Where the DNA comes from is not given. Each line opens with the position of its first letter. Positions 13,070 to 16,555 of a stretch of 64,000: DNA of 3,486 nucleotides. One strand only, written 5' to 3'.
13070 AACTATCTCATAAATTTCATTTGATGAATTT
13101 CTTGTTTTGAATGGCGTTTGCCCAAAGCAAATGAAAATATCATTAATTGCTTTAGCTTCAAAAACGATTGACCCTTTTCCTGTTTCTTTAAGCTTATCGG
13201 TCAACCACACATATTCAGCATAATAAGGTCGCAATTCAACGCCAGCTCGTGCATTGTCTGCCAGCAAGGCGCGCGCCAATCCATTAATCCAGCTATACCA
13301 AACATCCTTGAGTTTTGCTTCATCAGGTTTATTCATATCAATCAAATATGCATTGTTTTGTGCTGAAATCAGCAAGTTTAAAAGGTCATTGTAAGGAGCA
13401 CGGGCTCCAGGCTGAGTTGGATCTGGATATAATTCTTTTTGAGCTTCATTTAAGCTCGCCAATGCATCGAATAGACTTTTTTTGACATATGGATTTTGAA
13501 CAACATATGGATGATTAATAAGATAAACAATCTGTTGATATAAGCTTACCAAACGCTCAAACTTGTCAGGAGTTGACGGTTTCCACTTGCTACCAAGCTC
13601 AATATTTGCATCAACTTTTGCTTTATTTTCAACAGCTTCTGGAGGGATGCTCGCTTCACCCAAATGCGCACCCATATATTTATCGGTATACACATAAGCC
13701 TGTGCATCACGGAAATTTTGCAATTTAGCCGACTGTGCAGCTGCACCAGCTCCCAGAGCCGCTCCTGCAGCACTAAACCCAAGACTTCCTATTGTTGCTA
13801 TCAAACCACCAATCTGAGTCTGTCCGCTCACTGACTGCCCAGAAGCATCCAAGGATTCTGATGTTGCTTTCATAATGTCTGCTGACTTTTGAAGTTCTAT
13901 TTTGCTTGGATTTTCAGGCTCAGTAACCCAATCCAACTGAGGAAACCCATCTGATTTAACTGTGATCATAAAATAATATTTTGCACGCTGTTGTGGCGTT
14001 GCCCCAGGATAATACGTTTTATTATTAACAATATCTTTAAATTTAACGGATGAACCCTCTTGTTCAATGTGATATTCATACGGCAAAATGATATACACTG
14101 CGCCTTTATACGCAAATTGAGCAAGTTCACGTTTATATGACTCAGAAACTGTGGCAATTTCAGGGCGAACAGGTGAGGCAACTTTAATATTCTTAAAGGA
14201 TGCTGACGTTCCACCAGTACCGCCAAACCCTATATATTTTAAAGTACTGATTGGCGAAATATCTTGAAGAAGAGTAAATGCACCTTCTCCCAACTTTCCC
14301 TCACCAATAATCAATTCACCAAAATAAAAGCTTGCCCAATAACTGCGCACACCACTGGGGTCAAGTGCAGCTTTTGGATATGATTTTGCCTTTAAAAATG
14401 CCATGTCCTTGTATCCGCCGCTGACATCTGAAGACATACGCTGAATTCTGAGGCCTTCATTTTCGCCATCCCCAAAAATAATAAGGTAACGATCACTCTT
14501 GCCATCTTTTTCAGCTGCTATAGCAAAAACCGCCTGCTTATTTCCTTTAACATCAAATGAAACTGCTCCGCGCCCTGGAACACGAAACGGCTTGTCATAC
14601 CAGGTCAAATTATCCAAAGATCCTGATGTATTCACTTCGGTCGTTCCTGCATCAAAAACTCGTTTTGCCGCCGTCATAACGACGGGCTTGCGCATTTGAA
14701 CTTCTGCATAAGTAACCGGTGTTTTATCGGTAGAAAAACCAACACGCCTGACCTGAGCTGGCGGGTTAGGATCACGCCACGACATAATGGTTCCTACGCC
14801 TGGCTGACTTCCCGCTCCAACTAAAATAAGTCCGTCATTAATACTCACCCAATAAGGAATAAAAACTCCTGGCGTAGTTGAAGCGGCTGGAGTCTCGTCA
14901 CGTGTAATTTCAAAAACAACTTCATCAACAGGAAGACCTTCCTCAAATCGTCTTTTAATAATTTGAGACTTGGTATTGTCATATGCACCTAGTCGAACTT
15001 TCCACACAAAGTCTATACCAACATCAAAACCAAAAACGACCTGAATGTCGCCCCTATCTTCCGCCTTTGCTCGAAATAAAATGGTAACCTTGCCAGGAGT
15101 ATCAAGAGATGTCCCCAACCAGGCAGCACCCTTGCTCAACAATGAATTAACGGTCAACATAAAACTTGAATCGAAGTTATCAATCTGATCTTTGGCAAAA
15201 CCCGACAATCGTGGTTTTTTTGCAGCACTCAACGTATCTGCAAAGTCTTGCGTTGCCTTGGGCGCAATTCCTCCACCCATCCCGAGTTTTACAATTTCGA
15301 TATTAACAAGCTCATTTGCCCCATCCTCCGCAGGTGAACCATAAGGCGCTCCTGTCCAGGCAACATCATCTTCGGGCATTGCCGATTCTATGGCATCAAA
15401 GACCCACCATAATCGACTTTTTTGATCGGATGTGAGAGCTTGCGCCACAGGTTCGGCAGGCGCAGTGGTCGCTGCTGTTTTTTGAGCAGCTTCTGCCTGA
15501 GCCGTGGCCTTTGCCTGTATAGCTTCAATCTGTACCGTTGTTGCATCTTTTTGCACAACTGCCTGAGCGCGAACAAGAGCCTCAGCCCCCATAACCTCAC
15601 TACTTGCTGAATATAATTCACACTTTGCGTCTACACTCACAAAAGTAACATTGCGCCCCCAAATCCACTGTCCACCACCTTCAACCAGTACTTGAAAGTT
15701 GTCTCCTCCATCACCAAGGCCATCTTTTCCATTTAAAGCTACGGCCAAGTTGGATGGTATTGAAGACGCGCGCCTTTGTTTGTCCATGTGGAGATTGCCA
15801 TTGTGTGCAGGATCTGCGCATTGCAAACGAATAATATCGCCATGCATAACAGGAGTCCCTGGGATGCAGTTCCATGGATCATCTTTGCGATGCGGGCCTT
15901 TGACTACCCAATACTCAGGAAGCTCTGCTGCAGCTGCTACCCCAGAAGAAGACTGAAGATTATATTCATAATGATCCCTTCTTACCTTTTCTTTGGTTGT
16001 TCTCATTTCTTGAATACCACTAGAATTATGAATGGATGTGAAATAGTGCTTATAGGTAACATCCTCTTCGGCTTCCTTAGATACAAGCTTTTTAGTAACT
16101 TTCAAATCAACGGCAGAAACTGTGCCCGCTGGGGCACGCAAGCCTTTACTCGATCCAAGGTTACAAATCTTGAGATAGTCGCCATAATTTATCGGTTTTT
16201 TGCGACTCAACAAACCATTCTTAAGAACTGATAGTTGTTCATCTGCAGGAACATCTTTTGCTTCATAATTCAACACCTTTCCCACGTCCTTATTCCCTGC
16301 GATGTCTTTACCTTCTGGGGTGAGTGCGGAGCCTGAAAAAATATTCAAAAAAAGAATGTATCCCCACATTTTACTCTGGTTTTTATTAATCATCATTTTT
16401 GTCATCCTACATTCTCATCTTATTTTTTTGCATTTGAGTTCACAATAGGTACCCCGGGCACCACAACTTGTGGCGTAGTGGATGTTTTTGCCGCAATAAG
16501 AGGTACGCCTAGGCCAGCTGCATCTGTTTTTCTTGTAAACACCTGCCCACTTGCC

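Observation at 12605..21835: Cluster of three paralogous secreted proteins, two of them giants (1266 and 1507 aa) built from triplicated FAMeT-like (Methyltransf_FA-like) domains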

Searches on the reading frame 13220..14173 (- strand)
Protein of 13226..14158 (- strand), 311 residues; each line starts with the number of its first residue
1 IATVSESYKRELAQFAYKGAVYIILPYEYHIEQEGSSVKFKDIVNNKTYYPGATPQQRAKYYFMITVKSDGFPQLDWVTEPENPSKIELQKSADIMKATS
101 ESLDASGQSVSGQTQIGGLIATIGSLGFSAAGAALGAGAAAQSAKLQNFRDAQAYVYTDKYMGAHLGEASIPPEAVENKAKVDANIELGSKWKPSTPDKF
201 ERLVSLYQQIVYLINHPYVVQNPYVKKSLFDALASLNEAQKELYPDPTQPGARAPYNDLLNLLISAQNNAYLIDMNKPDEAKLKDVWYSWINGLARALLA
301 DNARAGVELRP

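Call 8: search_protein_families(library=pfam, proteins=[window:13226-14158:-], max_evalue=5)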
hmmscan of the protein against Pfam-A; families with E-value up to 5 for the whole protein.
seq(311 aa): 0 families

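Call 46: predict_structure(alignment_id=A2)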
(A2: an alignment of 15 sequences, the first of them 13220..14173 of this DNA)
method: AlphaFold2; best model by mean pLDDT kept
length: 318 residues; sequences in the alignment: 15
mean_pLDDT: 62.6   pTM: 0.46
mean pLDDT of the five models: 62.6, 59.7, 57.2, 56.3, 56.3
residues with pLDDT >= 90: 71; 70-90: 69; 50-70: 39; < 50: 139
segments of 3 or more residues with pLDDT < 50: 1-45, 49-73, 76-85, 110-141, 154-174
pLDDT, mean of each block of 10 residues (from residue 1): 30 35 35 45 47 41 45 44 49 55 49 39 32 38 52 47 32 60 91 90 93 93 85 92 92 85 93 85 83 92 81 77
secondary structure, 60 per line:
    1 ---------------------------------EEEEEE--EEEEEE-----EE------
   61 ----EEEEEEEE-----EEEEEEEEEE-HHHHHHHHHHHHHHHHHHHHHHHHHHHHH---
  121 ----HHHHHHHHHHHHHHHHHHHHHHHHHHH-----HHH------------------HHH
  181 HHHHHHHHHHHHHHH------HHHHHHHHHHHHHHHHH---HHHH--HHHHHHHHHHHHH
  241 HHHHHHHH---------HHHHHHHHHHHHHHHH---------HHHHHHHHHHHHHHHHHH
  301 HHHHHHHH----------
elements in order: E34-39 E42-47 E65-72 E78-87 H89-117 H125-151 H178-195 H202-218 H222-225 H228-248 H258-273 H283-308

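Call 47: search_protein_representatives(alignment_id=A2)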
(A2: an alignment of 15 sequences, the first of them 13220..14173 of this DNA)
Query: 15 sequences, 319 profile positions. Proteins with E-value up to 0.001 (for the whole library): 134; up to 1e-10: 121; up to 1e-30: 79. The best 134 are listed.
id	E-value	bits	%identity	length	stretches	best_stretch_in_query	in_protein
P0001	5.9e-142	488.9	-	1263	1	1-319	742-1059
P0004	4.9e-139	479.3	-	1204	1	1-319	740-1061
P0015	2.1e-135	467.3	-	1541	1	1-319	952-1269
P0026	4.3e-125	433.5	-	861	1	1-319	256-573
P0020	8.0e-120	416.2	-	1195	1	2-319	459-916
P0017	1.1e-116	405.9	-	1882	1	1-319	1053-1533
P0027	2.6e-104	365.2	-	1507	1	1-319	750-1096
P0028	2.2e-94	332.6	-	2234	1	2-315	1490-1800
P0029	7.2e-93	327.6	-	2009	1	5-319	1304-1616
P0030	7.3e-88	311.2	-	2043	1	2-317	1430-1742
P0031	1.5e-87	310.1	-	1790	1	1-319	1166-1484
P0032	1.9e-86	306.5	-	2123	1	5-319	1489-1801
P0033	2.3e-86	306.2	-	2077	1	7-319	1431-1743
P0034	5.6e-84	298.4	-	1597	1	21-319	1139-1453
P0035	8.4e-83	294.5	-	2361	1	2-319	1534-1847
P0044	3.6e-57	210.3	-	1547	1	6-315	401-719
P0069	5.1e-43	163.8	-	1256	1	2-308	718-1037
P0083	4.0e-37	144.4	-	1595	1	25-305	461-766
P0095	6.1e-34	134.0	-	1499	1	16-285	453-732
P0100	4.0e-30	121.4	-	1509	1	1-319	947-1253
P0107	5.1e-28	114.5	-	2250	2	4-119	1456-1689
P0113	1.4e-25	106.5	-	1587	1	18-315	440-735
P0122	1.7e-21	93.1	-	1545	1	21-315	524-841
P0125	7.2e-20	87.7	-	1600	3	1-118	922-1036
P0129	1.0e-18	84.0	-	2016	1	2-305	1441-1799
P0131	2.3e-18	82.8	-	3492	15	61-83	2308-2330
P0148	4.6e-08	49.0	-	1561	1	12-312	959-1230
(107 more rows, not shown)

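Call 50: search_protein_families(library=pfam, alignment_id=A4, max_evalue=0.001)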
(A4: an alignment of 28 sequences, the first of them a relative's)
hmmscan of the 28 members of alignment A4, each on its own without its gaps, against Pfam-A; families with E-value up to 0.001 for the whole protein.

A. member 1, P0028 (2234 aa): 1 family
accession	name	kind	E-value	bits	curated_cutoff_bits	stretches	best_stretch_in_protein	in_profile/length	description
PF12248.16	Methyltransf_FA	-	1.6e-23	83.4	24.2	2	1813-1907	12-104/140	Farnesoic acid 0-methyl transferase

B. families by the number of members that match (of 28 scanned): 16 families
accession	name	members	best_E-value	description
PF12248.16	Methyltransf_FA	27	2.4e-51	Farnesoic acid 0-methyl transferase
PF19193.6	Tectonin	11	2.8e-37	Tectonin domain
PF06462.18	Hyd_WA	2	2.6e-09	Propeller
PF03160.20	Calx-beta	1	2.2e-124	Calx-beta domain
PF17957.7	Big_7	1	2.1e-44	Bacterial Ig domain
PF17210.9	SdrD_B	1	3.9e-32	SdrD B-like domain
PF12175.13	WSS_VP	1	3.7e-26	White spot syndrome virus structural envelope protein VP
PF01520.23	Amidase_3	1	2.3e-24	N-acetylmuramoyl-L-alanine amidase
PF19077.6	Big_13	1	4.1e-15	Bacterial Ig-like domain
PF13620.12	CarboxypepD_reg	1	3.7e-12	Carboxypeptidase regulatory-like domain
PF24910.1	Ig_SIBA-E_3rd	1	4.2e-10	Integrin beta-like protein A-E, third Ig-like domain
PF17963.7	Big_9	1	5.3e-08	Bacterial Ig domain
PF17803.7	Cadherin_4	1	4.1e-07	Bacterial cadherin-like domain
PF17802.7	SpaA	1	4.3e-05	Prealbumin-like fold domain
PF24102.1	FLAD1_M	1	0.00018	FAD synthase, middle domain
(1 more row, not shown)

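Call 65: list_cluster_members(proteins=[P0028, P0035, P0044, P0083, P0107, P0125, P0131, P0100, P0148, P0069])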
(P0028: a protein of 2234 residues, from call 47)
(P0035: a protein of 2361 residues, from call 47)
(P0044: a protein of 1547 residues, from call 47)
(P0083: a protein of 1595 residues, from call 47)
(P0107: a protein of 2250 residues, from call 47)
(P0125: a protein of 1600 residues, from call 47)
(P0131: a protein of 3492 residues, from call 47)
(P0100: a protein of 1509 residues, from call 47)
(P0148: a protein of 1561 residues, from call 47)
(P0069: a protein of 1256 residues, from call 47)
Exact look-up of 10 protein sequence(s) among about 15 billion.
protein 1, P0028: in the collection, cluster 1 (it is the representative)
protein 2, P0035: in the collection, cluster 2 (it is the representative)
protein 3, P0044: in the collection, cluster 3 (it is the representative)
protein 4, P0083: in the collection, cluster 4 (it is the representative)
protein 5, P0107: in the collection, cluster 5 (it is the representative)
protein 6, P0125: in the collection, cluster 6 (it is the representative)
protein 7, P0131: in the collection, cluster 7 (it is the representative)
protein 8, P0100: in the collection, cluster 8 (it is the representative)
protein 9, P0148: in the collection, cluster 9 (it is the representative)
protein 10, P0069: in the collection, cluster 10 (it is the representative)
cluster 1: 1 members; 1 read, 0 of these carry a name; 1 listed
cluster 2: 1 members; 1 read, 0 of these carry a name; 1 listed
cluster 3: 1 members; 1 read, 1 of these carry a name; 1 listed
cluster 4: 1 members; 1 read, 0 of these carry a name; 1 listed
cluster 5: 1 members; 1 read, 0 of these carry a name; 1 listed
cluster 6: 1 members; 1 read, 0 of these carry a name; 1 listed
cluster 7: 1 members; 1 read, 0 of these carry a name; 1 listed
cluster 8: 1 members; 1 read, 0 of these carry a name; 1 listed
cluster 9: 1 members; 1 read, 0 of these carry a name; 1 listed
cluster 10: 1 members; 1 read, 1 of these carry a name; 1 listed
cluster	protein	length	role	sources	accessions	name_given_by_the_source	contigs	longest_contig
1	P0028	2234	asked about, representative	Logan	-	-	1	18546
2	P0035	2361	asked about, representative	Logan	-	-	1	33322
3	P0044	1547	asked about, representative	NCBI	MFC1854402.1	hypothetical protein ACFLY6_00835 [Candidatus Dependentiae bacterium]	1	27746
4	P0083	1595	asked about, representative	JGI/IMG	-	-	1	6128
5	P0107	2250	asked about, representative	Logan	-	-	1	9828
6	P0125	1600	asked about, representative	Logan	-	-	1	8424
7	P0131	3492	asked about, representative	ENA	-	-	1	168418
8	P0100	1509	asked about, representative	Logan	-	-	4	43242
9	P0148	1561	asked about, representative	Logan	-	-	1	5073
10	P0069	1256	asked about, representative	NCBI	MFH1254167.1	MAG: hypothetical protein V1646_01910 [bacterium]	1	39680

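Call 66: search_protein_families(library=pfam, proteins=[P0044, P0083, P0095, P0113, P0122, P0027], max_evalue=0.01)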
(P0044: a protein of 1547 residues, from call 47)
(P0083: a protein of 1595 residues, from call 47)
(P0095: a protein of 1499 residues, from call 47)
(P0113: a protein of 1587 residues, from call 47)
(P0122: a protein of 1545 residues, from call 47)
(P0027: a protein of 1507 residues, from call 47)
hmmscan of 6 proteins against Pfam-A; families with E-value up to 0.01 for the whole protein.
P0044 (1547 aa): 1 family
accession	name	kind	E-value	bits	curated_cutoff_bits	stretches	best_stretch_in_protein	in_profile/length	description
PF12248.16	Methyltransf_FA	-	2.7e-29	102.2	24.2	2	733-858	14-133/140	Farnesoic acid 0-methyl transferase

P0083 (1595 aa): 1 family
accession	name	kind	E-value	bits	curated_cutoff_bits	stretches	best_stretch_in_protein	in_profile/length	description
PF12248.16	Methyltransf_FA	-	1.3e-12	48.1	24.2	1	792-916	9-122/140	Farnesoic acid 0-methyl transferase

P0095 (1499 aa): 1 family
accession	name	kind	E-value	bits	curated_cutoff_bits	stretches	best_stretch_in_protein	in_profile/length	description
PF12248.16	Methyltransf_FA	-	3.8e-16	59.5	24.2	1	782-903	18-126/140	Farnesoic acid 0-methyl transferase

P0113 (1587 aa): 1 family
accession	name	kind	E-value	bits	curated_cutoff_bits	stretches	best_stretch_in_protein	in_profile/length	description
PF12248.16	Methyltransf_FA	-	2.9e-19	69.6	24.2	2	789-873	43-123/140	Farnesoic acid 0-methyl transferase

P0122 (1545 aa): 1 family
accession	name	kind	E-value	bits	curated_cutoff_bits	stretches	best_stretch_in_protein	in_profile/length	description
PF12248.16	Methyltransf_FA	-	0.00011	22.4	24.2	1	231-330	20-117/140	Farnesoic acid 0-methyl transferase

P0027 (1507 aa): 1 family
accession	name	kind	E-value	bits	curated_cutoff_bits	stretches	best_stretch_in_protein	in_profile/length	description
PF12248.16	Methyltransf_FA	-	1.6e-30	106.1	24.2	2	1099-1236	5-136/140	Farnesoic acid 0-methyl transferase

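Call 86: search_protein_families(library=pfam, proteins=[P0131, P0107, P0125, P0129], max_evalue=0.001)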
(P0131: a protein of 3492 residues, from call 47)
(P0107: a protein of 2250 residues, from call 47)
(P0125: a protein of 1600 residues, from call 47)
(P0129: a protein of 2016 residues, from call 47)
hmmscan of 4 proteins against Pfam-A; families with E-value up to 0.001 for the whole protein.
P0131 (3492 aa): 12 families
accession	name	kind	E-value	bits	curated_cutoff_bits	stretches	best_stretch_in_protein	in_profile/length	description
PF03160.20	Calx-beta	-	2.2e-124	408.8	27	8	518-632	1-119/119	Calx-beta domain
PF17957.7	Big_7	-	2.1e-44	150.5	24.1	0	2348-2408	8-65/70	Bacterial Ig domain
PF17210.9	SdrD_B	-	3.9e-32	111.2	29.7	3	1755-1824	8-75/112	SdrD B-like domain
PF12175.13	WSS_VP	-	3.7e-26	92.3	24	0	3012-3071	131-186/201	White spot syndrome virus structural envelope protein VP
PF01520.23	Amidase_3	-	2.3e-24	86.8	27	1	85-272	1-171/174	N-acetylmuramoyl-L-alanine amidase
PF19077.6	Big_13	-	4.1e-15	56.6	27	0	2359-2434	28-100/102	Bacterial Ig-like domain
PF13620.12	CarboxypepD_reg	-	3.7e-12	46.8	32.3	0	1770-1813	13-55/82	Carboxypeptidase regulatory-like domain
PF24910.1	Ig_SIBA-E_3rd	-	4.2e-10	40.3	27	0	2387-2418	53-84/86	Integrin beta-like protein A-E, third Ig-like domain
PF17963.7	Big_9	-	5.3e-08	34.1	23.6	0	2341-2420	1-79/89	Bacterial Ig domain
PF17803.7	Cadherin_4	-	4.1e-07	30.9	25.1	0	2332-2382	2-53/71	Bacterial cadherin-like domain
PF17802.7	SpaA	-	4.3e-05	24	23.1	0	1773-1824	18-70/91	Prealbumin-like fold domain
PF24102.1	FLAD1_M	-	0.00018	21.7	27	0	2329-2349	3-23/78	FAD synthase, middle domain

P0107 (2250 aa): 1 family
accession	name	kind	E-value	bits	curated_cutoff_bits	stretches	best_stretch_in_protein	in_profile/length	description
PF12248.16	Methyltransf_FA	-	1.7e-24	86.6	24.2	3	1987-2122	10-131/140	Farnesoic acid 0-methyl transferase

P0125 (1600 aa): 2 families
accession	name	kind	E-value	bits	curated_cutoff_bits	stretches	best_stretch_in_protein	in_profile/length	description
PF12248.16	Methyltransf_FA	-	1.1e-40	139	24.2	3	1452-1588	5-132/140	Farnesoic acid 0-methyl transferase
PF19193.6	Tectonin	-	2e-16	60.5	30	1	76-160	35-118/216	Tectonin domain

P0129 (2016 aa): 3 families
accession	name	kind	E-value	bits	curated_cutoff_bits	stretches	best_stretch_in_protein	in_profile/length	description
PF12248.16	Methyltransf_FA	-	2.3e-18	66.7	24.2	1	1836-1961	22-130/140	Farnesoic acid 0-methyl transferase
PF19193.6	Tectonin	-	1.7e-14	54.2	30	2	470-591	108-215/216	Tectonin domain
PF06462.18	Hyd_WA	-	2.6e-09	37.1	21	1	98-127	1-30/30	Propeller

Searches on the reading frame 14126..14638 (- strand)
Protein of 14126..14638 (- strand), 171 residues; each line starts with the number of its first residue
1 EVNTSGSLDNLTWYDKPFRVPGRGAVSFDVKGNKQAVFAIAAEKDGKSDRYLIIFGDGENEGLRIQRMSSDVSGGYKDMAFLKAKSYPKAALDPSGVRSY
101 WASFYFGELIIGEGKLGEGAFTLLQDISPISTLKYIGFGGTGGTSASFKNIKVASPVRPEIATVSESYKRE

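Call 8: search_protein_families(library=pfam, proteins=[window:14126-14638:-], max_evalue=5)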
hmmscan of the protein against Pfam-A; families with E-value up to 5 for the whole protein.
seq(171 aa): 1 family
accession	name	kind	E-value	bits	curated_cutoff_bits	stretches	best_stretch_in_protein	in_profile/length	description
PF12248.16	Methyltransf_FA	-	1.2e-09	38.5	24.2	1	21-150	16-136/140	Farnesoic acid 0-methyl transferase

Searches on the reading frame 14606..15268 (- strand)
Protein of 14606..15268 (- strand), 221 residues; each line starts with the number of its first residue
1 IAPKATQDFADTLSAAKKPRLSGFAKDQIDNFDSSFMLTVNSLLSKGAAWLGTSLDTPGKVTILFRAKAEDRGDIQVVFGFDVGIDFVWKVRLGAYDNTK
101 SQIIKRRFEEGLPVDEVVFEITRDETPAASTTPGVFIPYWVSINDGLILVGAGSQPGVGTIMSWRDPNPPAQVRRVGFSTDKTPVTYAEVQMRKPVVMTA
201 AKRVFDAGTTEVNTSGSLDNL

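Call 8: search_protein_families(library=pfam, proteins=[window:14606-15268:-], max_evalue=5)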
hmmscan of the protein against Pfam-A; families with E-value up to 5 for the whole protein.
seq(221 aa): 1 family
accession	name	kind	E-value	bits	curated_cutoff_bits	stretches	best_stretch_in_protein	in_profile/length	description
PF12248.16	Methyltransf_FA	-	7.3e-08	32.7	24.2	1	86-187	45-134/140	Farnesoic acid 0-methyl transferase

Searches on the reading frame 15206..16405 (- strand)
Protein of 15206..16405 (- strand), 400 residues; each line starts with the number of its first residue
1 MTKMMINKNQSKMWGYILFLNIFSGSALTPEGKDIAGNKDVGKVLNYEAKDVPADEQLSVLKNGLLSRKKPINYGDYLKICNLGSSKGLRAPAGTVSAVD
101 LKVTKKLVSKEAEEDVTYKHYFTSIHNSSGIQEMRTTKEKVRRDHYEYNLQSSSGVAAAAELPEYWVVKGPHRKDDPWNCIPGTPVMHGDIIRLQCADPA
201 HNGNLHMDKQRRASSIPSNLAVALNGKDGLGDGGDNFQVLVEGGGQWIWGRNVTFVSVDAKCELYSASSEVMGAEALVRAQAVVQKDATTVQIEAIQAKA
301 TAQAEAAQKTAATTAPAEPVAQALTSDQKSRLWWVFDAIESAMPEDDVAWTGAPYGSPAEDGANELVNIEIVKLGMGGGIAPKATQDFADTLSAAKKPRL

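Call 8: search_protein_families(library=pfam, proteins=[window:15206-16405:-], max_evalue=5)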
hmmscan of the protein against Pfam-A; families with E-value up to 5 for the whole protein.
seq(400 aa): 2 families
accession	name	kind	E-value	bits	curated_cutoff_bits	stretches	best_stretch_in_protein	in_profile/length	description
PF19879.4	DUF6352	-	0.037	14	25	1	269-343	134-206/290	Family of unknown function (DUF6352)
PF20366.3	DUF6661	-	0.23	11.8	27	1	251-316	15-82/174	Family of unknown function (DUF6661)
